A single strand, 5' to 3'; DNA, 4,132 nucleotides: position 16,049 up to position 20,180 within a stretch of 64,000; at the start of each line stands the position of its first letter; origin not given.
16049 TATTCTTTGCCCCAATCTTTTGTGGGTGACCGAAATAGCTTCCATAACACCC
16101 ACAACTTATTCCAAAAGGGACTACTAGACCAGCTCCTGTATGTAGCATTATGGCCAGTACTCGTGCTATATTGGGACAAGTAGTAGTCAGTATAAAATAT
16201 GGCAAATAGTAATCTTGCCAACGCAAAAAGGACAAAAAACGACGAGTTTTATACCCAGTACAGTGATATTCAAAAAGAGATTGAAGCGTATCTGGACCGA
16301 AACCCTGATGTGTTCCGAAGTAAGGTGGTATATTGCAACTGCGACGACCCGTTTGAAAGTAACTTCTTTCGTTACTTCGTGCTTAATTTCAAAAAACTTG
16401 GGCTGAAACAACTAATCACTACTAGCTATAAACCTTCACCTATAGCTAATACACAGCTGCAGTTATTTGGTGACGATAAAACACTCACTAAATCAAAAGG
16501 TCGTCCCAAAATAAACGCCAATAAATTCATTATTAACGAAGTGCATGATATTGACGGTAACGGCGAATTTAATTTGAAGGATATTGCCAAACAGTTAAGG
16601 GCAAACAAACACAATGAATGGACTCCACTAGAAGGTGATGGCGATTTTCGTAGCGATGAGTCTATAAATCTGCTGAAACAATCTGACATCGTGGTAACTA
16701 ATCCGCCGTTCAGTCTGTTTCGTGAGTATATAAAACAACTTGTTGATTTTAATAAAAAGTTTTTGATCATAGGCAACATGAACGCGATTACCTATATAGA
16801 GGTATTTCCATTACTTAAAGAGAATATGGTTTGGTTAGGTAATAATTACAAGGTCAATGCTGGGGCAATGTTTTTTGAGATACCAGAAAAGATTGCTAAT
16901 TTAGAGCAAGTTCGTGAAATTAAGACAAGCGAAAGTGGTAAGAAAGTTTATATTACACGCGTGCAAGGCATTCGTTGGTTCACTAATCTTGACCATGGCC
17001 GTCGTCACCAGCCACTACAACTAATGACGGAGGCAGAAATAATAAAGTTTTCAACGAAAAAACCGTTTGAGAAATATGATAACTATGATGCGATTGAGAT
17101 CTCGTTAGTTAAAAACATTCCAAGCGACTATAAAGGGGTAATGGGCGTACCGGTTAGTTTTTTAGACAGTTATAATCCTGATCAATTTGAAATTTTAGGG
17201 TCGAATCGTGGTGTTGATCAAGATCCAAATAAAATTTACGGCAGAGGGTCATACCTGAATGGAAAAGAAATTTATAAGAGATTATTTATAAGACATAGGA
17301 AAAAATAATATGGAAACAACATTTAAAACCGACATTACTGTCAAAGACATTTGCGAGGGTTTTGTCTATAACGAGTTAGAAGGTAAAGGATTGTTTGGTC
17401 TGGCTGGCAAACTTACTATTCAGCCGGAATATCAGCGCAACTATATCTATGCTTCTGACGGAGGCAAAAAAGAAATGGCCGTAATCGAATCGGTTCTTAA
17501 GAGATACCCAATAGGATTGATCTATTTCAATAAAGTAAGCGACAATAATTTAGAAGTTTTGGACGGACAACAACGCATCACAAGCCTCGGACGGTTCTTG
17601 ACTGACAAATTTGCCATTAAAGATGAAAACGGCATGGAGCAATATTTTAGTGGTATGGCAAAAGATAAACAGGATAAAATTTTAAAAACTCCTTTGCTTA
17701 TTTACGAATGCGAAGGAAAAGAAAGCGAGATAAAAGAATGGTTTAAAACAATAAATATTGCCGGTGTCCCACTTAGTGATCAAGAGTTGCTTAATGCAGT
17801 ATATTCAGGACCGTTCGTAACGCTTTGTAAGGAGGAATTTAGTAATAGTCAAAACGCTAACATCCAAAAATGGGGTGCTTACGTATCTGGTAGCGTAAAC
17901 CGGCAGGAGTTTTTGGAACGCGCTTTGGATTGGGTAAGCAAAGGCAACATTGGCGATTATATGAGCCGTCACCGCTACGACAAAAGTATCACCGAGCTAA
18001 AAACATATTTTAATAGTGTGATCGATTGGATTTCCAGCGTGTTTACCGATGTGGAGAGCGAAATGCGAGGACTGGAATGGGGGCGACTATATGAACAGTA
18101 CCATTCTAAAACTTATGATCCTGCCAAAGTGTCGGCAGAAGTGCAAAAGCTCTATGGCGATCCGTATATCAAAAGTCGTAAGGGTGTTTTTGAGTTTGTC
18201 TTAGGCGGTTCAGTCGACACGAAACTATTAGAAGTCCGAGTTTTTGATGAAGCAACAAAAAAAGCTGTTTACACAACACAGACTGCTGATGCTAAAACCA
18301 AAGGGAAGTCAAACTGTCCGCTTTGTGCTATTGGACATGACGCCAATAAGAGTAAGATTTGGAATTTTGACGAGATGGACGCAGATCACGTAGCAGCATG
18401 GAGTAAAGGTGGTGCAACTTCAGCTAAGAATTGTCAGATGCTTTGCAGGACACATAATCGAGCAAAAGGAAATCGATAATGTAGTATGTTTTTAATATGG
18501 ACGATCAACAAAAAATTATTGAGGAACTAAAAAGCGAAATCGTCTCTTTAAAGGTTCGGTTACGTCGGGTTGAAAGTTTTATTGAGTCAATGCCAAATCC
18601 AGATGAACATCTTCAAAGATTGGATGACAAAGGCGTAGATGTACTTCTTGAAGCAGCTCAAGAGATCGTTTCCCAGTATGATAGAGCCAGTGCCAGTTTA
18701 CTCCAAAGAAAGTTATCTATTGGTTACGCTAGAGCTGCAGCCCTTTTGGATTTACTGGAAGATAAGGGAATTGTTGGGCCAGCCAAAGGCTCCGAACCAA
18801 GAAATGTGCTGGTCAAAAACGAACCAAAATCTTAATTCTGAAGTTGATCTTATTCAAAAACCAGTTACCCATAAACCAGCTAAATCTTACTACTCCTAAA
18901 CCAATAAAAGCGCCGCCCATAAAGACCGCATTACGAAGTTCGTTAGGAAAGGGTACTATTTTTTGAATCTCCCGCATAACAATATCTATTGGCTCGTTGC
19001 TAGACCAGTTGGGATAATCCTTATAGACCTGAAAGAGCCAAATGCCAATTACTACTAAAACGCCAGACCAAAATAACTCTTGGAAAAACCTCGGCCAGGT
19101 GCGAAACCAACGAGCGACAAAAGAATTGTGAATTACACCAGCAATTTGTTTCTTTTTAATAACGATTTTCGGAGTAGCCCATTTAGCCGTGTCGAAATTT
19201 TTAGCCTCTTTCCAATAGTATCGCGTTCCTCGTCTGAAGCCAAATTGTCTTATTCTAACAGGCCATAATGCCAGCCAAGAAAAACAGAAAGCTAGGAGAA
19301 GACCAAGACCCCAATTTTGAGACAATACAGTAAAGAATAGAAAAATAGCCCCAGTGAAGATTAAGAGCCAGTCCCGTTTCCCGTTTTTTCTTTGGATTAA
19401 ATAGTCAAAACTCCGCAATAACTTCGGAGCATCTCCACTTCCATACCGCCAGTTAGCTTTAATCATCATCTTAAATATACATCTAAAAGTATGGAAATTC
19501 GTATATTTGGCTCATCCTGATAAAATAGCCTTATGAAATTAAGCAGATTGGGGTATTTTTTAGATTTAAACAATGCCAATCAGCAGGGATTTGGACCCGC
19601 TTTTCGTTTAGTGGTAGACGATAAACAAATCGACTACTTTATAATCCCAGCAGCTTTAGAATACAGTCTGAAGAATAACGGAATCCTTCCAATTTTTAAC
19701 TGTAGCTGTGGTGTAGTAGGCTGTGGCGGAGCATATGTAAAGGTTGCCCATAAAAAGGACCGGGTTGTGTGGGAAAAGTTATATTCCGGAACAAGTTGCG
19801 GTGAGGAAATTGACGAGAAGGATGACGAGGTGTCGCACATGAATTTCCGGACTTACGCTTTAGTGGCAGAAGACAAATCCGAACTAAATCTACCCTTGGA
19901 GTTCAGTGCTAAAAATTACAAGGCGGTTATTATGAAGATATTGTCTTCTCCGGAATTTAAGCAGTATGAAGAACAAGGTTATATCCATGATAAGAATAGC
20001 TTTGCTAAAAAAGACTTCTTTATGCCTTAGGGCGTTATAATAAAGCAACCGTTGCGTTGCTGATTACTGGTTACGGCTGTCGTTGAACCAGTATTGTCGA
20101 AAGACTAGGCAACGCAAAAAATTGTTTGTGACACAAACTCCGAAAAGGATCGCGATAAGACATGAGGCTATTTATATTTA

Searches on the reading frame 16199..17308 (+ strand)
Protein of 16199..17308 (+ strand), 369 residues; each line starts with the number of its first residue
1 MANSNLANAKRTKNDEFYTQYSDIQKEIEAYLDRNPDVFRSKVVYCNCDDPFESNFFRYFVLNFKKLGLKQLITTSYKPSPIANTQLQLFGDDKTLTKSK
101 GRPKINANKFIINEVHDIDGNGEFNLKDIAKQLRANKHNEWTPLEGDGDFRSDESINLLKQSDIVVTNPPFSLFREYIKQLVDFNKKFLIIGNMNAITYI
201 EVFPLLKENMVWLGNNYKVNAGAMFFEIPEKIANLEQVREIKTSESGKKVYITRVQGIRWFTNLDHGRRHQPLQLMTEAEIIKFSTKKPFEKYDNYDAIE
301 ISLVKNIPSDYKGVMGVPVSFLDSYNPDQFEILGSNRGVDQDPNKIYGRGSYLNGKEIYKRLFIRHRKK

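Call 10: search_protein_families(library=pfam, proteins=[window:16199-17308:+], max_evalue=0.01)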
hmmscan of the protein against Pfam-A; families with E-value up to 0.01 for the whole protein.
window:16199-17308:+ (369 aa): 1 family
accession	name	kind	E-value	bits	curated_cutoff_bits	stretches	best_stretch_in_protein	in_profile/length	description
PF13651.11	EcoRI_methylase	-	9.5e-123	410.3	26.4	1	5-364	1-342/345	Adenine-specific methyltransferase EcoRI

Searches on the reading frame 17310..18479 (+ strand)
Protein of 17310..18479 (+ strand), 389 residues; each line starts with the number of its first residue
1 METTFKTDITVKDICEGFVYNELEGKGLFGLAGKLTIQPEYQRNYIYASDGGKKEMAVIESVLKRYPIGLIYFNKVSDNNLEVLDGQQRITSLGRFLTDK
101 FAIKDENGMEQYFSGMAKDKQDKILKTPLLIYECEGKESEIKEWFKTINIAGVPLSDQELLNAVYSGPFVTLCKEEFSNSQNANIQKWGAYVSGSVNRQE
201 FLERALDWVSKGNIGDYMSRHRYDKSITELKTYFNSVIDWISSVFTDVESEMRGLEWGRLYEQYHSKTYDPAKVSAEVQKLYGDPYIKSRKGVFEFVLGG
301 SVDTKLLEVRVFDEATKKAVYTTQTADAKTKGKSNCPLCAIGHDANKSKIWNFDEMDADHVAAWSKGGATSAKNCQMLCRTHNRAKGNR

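Call 10: search_protein_families(library=pfam, proteins=[window:17310-18479:+], max_evalue=0.01)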
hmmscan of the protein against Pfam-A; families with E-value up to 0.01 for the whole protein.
window:17310-18479:+ (389 aa): 3 families
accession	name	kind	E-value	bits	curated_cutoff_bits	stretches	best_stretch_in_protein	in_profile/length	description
PF03235.19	GmrSD_N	-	4.5e-21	76.3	33.2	1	36-165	12-198/199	GmrSD restriction endonuclease, N-terminal domain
PF01844.29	HNH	-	1.7e-06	28.5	21.4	1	348-389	11-47/47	HNH endonuclease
PF14279.12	HNH_5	-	0.0028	18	27.5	1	354-389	11-46/56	HNH endonuclease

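Call 82: search_protein_families(library=padloc, proteins=[window:17310-18479:+], max_evalue=0.001)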
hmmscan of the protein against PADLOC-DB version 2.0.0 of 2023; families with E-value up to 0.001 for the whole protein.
window:17310-18479:+ (389 aa): 9 families
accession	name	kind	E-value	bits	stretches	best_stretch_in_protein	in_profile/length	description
PDLC03418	REase_II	-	2.8e-81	271.5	1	7-388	6-371/372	Type II restriction enzyme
PDLC03877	NsnA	-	1.6e-27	94.8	1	33-235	63-267/385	-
PDLC04027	PD-T4-2_A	-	4.9e-15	53.4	1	33-246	50-287/363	-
PDLC04154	HEC-06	-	1.1e-05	22.3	1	38-93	26-85/569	-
PDLC04151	HEC-05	-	3.5e-05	20.7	0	79-107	112-140/600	-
PDLC04150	HEC-05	-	0.00012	19.1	0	39-80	25-63/583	-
PDLC02687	Orf5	-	0.00029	17.7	0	39-94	21-80/543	Orf5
PDLC04155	HEC-06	-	0.00044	16.9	1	39-93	24-83/562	-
PDLC04153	HEC-05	-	0.00094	15.5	0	32-78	18-60/621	-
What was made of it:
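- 16199..18479 (+): Island cargo: EcoRI-like adenine methyltransferase (16199-17308) and a GmrSD_N/HNH protein scoring as a type II restriction enzyme (17310-18479). calls 10, 82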

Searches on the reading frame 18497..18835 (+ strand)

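Call 10: search_protein_families(library=pfam, proteins=[window:18497-18835:+], max_evalue=0.01)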
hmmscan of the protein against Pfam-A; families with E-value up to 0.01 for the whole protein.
window:18497-18835:+ (112 aa): 1 family
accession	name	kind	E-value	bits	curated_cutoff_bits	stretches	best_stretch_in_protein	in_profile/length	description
PF09397.16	FtsK_gamma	-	1.3e-23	82.9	30.6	1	48-106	4-62/63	Ftsk gamma domain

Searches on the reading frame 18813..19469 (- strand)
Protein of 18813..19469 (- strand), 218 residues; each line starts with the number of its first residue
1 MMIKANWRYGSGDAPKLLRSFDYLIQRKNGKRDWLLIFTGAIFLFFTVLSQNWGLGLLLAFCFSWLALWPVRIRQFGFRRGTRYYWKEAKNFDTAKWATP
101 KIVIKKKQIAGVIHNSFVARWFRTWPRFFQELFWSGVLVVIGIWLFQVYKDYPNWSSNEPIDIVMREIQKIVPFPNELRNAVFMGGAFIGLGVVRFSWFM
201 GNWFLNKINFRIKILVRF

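Call 10: search_protein_families(library=pfam, proteins=[window:18813-19469:-], max_evalue=0.01)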
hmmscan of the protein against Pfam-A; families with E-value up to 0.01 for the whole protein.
window:18813-19469:- (218 aa): 1 family
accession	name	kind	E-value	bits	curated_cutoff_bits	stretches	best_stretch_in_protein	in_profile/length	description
PF15207.11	TMEM240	-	0.0031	17.7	27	1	54-99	96-136/189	TMEM240 family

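Call 51: search_protein_families(library=phrogs, proteins=[window:18813-19469:-], max_evalue=0.001)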
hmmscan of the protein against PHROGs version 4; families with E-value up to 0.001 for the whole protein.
window:18813-19469:- (218 aa): 0 families

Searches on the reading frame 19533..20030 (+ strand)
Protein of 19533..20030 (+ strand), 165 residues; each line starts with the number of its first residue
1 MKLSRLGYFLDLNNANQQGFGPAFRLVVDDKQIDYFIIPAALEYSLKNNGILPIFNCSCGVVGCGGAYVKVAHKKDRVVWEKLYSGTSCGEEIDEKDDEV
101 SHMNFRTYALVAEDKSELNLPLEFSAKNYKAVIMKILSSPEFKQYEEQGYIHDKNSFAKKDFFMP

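Call 10: search_protein_families(library=pfam, proteins=[window:19533-20030:+], max_evalue=0.01)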
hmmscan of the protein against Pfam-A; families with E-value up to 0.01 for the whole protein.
window:19533-20030:+ (165 aa): 0 families

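Call 51: search_protein_families(library=phrogs, proteins=[window:19533-20030:+], max_evalue=0.001)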
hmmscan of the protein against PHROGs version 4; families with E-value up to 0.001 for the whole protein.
window:19533-20030:+ (165 aa): 1 family
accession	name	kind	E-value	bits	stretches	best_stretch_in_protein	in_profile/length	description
phrog_8242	-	unknown function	6e-05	24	1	26-82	51-117/181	-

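Call 82: search_protein_families(library=padloc, proteins=[window:19533-20030:+], max_evalue=0.001)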
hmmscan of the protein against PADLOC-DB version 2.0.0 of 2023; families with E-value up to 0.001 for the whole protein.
window:19533-20030:+ (165 aa): 0 families
